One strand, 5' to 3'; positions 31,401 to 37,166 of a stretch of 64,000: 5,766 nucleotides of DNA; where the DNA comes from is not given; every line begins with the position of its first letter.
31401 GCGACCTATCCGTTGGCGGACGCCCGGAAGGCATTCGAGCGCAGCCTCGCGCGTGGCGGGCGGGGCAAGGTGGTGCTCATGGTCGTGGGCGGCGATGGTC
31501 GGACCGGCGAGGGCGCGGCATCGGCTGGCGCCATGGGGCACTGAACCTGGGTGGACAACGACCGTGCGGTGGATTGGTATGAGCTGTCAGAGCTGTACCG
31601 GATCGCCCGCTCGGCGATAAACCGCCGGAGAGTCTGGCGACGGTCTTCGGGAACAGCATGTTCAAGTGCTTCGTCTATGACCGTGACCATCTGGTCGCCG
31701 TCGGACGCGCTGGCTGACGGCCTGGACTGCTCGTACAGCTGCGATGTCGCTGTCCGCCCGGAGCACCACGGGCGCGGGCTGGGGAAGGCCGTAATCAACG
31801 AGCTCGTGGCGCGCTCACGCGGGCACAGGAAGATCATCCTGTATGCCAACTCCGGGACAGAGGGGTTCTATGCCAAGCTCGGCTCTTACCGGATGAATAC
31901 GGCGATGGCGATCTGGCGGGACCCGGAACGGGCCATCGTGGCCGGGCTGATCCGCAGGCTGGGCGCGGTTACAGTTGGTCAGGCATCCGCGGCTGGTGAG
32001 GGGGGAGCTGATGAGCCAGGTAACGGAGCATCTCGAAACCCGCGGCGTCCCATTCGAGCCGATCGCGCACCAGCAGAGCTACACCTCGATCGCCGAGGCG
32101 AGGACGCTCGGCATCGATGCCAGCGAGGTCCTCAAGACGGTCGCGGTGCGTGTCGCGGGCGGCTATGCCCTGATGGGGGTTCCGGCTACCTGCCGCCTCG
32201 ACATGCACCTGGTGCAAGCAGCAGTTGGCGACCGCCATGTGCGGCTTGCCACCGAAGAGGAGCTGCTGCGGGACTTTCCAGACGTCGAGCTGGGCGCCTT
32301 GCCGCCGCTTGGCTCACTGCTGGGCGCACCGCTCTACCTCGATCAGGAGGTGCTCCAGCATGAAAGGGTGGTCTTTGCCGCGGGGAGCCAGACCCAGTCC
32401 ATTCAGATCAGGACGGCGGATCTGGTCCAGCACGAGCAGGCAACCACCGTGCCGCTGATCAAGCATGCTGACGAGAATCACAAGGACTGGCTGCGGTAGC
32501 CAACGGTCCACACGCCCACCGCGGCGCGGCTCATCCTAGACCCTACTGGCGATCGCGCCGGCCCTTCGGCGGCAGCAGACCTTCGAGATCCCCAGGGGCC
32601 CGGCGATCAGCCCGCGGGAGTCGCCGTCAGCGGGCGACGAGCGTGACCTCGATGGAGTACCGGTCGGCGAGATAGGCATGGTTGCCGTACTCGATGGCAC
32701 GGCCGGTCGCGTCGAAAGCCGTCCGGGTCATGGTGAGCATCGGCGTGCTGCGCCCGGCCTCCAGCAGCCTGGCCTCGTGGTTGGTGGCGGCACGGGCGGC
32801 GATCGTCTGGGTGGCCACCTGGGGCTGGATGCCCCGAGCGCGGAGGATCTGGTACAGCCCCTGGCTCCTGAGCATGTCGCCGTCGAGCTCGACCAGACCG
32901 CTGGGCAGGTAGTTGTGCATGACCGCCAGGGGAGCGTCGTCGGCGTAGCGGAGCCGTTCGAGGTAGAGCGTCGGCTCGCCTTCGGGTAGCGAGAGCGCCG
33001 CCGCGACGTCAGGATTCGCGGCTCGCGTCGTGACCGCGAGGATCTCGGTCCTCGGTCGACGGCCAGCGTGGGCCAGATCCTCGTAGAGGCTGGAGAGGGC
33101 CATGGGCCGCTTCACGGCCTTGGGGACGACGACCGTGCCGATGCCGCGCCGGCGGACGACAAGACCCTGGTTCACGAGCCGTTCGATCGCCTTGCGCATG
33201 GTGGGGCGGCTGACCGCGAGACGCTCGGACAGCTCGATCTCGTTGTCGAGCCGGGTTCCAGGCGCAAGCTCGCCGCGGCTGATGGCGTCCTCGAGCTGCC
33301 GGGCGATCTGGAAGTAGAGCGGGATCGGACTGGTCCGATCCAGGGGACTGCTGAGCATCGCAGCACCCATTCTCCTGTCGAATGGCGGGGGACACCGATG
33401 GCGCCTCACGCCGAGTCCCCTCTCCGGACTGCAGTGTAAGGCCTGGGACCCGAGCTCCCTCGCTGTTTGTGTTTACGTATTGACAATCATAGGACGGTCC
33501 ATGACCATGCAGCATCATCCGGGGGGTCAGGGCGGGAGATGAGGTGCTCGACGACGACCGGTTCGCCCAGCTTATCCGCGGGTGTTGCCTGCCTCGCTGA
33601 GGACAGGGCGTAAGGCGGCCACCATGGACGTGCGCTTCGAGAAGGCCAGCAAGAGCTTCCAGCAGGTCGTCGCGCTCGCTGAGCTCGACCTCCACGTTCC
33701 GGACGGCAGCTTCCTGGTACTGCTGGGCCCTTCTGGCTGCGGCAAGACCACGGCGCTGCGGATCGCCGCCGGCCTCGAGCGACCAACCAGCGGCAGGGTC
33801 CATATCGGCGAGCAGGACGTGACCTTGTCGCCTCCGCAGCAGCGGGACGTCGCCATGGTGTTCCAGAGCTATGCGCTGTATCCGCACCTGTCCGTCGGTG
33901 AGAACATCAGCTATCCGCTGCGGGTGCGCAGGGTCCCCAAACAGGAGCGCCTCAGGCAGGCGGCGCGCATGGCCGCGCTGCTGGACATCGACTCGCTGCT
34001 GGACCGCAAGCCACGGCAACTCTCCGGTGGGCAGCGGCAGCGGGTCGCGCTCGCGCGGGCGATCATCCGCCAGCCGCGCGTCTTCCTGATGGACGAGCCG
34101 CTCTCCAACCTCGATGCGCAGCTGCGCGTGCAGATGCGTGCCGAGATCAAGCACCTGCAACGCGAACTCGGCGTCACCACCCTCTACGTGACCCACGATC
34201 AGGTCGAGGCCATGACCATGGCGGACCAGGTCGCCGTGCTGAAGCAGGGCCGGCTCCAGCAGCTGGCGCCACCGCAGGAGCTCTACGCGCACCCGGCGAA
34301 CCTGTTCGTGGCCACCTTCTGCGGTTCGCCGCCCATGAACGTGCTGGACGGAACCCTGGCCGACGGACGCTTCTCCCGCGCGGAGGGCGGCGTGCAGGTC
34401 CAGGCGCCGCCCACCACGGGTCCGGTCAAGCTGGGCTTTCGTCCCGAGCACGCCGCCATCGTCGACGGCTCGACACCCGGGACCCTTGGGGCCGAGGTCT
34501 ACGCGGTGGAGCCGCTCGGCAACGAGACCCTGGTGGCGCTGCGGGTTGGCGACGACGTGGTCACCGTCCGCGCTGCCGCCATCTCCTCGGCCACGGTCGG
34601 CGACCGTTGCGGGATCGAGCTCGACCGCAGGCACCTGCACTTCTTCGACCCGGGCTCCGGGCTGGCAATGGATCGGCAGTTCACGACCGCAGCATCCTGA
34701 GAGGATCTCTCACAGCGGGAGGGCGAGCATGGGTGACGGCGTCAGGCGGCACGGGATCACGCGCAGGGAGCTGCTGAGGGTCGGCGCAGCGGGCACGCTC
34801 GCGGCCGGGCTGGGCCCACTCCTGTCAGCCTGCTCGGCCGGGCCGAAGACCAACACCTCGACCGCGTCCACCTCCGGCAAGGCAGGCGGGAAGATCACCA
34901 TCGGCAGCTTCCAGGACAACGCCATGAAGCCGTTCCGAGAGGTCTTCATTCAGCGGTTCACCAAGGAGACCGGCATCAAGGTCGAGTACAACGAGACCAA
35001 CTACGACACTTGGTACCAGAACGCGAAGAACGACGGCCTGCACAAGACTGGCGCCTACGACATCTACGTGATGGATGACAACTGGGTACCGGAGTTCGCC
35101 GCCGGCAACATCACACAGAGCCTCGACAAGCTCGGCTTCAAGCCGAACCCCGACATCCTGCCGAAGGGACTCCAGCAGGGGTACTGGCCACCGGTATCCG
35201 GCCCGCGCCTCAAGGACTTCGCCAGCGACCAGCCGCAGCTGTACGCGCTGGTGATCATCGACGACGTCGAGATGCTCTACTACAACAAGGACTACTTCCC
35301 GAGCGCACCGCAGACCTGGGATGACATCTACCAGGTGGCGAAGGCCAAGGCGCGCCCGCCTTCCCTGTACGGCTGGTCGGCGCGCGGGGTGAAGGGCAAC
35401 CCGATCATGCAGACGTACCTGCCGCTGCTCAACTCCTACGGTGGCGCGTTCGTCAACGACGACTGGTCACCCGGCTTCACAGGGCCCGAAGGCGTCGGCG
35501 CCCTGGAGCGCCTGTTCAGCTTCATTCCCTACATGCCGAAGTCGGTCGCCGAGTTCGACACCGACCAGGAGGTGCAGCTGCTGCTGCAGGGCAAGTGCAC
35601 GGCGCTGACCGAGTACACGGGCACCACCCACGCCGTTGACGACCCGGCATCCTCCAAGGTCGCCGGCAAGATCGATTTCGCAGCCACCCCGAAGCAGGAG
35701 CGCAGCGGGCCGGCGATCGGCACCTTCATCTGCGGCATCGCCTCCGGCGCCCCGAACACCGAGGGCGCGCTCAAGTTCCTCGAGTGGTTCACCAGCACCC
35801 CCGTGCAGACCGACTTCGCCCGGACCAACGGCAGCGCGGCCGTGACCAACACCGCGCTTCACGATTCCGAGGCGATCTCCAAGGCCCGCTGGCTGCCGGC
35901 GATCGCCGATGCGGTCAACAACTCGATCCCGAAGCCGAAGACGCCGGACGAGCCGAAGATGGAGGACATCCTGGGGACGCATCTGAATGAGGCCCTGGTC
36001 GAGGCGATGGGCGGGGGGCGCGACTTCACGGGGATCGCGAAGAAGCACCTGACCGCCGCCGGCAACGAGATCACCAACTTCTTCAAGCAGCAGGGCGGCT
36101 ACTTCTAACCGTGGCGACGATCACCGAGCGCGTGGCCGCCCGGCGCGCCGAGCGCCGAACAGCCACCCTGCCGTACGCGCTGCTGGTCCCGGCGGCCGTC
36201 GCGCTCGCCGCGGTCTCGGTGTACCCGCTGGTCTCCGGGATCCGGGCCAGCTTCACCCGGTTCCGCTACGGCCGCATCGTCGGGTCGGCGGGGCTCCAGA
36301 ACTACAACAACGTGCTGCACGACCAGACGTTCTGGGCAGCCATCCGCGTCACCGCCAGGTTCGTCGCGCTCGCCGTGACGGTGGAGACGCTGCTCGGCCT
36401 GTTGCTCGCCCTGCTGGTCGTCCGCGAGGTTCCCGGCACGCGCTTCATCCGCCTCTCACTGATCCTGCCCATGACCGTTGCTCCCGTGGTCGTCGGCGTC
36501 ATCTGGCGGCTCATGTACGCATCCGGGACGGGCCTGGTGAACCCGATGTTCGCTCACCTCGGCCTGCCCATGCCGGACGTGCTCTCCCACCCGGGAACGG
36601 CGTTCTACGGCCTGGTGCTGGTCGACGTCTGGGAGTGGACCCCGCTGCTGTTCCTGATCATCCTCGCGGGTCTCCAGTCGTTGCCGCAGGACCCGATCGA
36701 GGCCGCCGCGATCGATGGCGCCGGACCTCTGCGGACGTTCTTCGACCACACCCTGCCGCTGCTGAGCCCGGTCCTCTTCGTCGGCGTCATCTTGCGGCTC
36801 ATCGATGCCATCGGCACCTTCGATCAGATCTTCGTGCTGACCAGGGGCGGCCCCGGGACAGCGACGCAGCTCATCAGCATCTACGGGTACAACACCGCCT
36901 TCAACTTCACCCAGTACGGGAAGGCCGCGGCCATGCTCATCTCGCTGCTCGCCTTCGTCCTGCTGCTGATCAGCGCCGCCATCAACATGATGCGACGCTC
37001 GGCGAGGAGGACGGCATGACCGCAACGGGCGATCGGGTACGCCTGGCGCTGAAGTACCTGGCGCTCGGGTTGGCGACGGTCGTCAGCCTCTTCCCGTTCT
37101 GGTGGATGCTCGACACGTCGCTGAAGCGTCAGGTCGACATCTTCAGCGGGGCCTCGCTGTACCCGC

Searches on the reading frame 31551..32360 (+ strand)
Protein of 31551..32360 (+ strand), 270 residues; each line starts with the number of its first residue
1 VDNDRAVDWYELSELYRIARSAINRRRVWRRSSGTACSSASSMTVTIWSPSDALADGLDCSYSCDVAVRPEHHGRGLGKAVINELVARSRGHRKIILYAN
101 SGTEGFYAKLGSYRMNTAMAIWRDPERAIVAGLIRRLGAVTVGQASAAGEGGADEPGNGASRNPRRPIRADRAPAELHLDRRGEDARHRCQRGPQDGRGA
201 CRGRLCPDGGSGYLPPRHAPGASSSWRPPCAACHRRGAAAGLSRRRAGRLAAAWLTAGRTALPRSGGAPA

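Call 11: search_protein_families(library=pfam, proteins=[window:31551-32360:+], max_evalue=0.01)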
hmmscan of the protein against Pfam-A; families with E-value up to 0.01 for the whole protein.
window:31551-32360:+ (270 aa): 5 families
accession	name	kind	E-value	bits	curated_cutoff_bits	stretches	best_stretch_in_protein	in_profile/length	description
PF00583.31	Acetyltransf_1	-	5.8e-08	33.5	20.7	1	59-111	58-115/116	Acetyltransferase (GNAT) family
PF13508.13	Acetyltransf_7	-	1.9e-07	31.8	27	1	62-111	31-81/84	Acetyltransferase (GNAT) domain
PF13673.13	Acetyltransf_10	-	0.00047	20.6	23.6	1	60-111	51-106/128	Acetyltransferase (GNAT) domain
PF13527.13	Acetyltransf_9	-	0.00066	20.1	25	1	58-111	70-123/127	Acetyltransferase (GNAT) domain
PF08445.16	FR47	-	0.0033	17.8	22.1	1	66-111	27-76/86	FR47-like protein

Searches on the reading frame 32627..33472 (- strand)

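Call 11: search_protein_families(library=pfam, proteins=[window:32627-33472:-], max_evalue=0.01)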
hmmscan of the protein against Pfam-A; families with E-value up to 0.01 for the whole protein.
window:32627-33472:- (281 aa): 11 families
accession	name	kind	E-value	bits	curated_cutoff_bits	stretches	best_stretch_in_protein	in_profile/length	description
PF07702.18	UTRA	-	6.8e-38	130.1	23.8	1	136-272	2-140/141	UTRA domain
PF00392.27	GntR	-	5.1e-17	61.7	27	1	53-115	2-64/64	Bacterial regulatory proteins, gntR family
PF12802.13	MarR_2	-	3e-05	24.6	27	1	80-109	25-54/61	MarR family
PF08220.18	HTH_DeoR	-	0.00078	19.6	21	1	80-110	19-49/57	DeoR-like helix-turn-helix domain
PF13412.12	HTH_24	-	0.00086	19.3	21.9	1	80-105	22-47/48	Winged helix-turn-helix DNA-binding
PF01325.25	Fe_dep_repress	-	0.0019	18.8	26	1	80-106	27-53/60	Iron dependent repressor, N-terminal DNA binding domain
PF01047.28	MarR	-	0.0022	18.3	24.6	1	79-109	21-51/59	MarR family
PF01978.25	TrmB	-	0.0026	18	25.6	1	80-115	27-62/68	Sugar-specific transcriptional regulator TrmB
PF08279.18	HTH_11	-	0.0034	17.7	25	0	80-104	20-44/55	HTH domain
PF07848.18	PaaX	-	0.0063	17.2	24.8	0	71-109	18-57/70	PaaX-like protein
PF13545.12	HTH_Crp_2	-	0.0066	16.8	27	0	80-111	27-59/70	Crp-like helix-turn-helix domain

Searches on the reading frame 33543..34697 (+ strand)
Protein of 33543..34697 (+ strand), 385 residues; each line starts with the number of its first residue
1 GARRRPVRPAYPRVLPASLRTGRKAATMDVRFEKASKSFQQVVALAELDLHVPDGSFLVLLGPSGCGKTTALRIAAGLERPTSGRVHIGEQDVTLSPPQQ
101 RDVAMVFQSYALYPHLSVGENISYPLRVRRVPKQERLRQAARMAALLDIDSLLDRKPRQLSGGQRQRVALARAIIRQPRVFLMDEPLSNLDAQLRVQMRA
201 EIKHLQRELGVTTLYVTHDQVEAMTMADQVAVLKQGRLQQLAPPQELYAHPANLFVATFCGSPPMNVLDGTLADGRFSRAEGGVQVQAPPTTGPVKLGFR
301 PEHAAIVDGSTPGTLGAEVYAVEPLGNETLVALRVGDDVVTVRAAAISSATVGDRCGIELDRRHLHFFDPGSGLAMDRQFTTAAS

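Call 11: search_protein_families(library=pfam, proteins=[window:33543-34697:+], max_evalue=0.01)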
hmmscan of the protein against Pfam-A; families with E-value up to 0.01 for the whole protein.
window:33543-34697:+ (385 aa): 8 families
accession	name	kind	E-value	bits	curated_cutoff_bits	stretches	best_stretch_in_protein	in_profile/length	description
PF00005.33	ABC_tran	-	6.2e-33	114.7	25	1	46-187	2-136/137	ABC transporter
PF17912.7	OB_MalK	-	5.7e-09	37.1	27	1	261-303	1-52/53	MalK OB fold domain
PF08402.16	TOBE_2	-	5e-08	33.4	21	1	298-368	2-76/76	TOBE domain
PF13304.12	AAA_21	-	9.6e-05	23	27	0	154-220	232-300/304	AAA domain, putative AbiEii toxin, Type IV TA system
PF03459.23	TOBE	-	0.00019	22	22.3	1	310-354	2-51/64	TOBE domain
PF02463.25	SMC_N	-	0.00056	19.8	40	1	103-234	123-215/220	RecF/RecN/SMC N terminal domain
PF13481.12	AAA_25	-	0.0021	18.2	27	0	27-72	7-50/195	AAA domain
PF03215.21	Rad17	-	0.0091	16.4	23.8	0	56-76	46-66/186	Rad17 P-loop domain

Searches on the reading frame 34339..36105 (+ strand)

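Call 11: search_protein_families(library=pfam, proteins=[window:34339-36105:+], max_evalue=0.01)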
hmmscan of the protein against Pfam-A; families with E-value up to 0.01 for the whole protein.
window:34339-36105:+ (589 aa): 3 families
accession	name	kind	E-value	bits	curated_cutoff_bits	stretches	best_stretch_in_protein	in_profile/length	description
PF01547.30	SBP_bac_1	-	6.6e-34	118.7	26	1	196-490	7-306/307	Bacterial extracellular solute-binding protein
PF13416.11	SBP_bac_8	-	5.9e-21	75.9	27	1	204-514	3-272/279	Bacterial extracellular solute-binding protein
PF13531.11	SBP_bac_11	-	0.0026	18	25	0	196-260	10-69/227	Bacterial extracellular solute-binding protein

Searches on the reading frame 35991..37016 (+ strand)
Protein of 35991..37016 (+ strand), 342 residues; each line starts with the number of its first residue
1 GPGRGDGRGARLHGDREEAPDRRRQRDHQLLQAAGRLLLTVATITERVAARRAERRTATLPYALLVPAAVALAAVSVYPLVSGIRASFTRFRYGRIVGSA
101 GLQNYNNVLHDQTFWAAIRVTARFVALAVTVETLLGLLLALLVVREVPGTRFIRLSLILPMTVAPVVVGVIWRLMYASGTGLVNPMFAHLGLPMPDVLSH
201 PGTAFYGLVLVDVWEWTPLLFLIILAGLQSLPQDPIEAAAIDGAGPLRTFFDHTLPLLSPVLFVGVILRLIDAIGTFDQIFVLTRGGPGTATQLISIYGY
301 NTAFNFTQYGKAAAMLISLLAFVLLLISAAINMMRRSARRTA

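Call 11: search_protein_families(library=pfam, proteins=[window:35991-37016:+], max_evalue=0.01)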
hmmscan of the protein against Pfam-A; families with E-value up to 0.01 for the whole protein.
window:35991-37016:+ (342 aa): 2 families
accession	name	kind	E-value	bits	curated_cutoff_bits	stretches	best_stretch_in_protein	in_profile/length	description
PF00528.27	BPD_transp_1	-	5.4e-20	72.3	26.4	1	133-333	2-174/184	Binding-protein-dependent transport system inner membrane component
PF13955.11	Fst_toxin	-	0.00097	19.4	36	0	163-174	5-16/21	Toxin Fst, type I toxin-antitoxin system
